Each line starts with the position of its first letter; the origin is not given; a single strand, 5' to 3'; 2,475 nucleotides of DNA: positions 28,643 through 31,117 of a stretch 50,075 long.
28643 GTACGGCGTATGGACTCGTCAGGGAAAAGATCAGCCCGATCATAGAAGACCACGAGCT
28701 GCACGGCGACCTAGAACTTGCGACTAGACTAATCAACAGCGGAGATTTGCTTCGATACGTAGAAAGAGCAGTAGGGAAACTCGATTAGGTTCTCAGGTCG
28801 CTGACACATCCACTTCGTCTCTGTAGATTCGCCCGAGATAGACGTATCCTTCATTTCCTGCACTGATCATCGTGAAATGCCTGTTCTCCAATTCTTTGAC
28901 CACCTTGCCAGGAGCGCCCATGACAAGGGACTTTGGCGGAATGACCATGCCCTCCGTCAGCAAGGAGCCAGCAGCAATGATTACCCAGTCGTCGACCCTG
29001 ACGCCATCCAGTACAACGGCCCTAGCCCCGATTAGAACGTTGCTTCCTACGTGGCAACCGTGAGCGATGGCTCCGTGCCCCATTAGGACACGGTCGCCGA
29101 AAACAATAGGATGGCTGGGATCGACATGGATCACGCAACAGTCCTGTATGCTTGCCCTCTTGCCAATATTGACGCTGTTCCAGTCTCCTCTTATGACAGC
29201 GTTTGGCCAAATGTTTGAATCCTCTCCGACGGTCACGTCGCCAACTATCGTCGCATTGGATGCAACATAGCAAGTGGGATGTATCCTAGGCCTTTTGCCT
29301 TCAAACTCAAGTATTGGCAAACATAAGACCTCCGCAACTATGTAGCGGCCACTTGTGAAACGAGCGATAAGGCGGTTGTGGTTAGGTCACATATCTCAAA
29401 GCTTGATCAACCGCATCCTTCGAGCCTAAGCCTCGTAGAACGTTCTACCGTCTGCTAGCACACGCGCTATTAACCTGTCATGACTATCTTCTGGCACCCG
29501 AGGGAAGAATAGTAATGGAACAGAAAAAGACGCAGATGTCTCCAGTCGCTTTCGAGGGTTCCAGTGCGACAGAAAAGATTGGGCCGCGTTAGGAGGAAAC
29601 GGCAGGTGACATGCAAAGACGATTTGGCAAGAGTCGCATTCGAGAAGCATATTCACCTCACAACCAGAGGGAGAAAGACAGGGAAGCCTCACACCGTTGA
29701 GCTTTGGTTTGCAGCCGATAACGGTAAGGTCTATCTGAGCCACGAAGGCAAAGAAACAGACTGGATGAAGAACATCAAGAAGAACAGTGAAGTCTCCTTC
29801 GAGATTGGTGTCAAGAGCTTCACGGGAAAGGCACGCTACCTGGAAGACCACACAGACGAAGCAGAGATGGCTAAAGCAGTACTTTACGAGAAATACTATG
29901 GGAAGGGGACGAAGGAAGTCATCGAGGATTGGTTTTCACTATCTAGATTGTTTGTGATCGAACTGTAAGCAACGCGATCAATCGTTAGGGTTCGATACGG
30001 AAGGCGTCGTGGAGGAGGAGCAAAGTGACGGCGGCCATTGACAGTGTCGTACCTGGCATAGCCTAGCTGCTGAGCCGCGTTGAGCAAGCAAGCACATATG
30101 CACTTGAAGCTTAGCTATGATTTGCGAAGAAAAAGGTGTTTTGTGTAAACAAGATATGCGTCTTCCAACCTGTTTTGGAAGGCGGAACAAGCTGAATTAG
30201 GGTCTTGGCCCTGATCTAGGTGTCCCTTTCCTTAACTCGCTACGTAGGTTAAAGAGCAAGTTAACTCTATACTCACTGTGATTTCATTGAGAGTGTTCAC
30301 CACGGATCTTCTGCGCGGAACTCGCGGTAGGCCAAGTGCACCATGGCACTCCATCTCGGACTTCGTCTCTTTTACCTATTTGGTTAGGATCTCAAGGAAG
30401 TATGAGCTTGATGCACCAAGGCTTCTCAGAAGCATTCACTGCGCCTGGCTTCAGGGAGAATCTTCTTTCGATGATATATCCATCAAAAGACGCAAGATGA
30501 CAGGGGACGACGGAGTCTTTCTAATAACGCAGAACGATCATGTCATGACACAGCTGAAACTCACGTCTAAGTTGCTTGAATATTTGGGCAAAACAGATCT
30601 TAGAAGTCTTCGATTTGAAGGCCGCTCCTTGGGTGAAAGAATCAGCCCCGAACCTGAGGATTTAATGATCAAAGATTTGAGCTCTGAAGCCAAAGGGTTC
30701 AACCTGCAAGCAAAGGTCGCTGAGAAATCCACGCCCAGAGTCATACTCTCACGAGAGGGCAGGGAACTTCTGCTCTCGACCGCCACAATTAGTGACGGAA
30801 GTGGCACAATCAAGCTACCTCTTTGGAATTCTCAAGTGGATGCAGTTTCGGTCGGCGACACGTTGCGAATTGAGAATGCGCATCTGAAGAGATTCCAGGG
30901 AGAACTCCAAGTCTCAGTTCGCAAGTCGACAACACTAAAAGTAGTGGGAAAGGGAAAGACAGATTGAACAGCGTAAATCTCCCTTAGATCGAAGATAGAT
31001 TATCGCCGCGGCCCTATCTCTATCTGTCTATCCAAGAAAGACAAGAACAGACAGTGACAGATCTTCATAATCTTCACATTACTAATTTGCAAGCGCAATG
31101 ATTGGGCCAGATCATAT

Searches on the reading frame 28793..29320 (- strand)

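Call 40: search_protein_families(library=pfam, proteins=[window:28793-29320:-], max_evalue=0.001)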
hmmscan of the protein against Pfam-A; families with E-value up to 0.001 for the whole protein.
window:28793-29320:- (175 aa): 4 families
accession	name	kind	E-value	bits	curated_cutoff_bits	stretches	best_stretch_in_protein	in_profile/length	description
PF00132.30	Hexapep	-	1.6e-18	66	27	2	88-122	1-35/36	Bacterial transferase hexapeptide (six repeats)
PF14602.12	Hexapep_2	-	1.4e-07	31.5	27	1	91-122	4-33/34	Hexapeptide repeat of succinyl-transferase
PF25084.1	LbH_EIF2B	-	2.2e-06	28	54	1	50-130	22-102/105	EIF2B subunit epsilon LbH domain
PF21711.3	DCTN5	-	5.4e-06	26.6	40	1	37-146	42-159/182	Dynactin subunit 5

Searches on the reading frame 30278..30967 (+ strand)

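Call 40: search_protein_families(library=pfam, proteins=[window:30278-30967:+], max_evalue=0.001)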
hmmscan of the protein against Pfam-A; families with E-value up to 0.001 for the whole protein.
window:30278-30967:+ (229 aa): 2 families
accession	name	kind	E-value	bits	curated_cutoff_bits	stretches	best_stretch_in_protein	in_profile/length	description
PF21473.3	Ssb-like_OB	-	7e-08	33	24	1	139-220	6-95/97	Single-stranded DNA binding protein Ssb-like, OB fold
PF01336.31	tRNA_anti-codon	-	7.3e-05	23.1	27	1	167-216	18-71/75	OB-fold nucleic acid binding domain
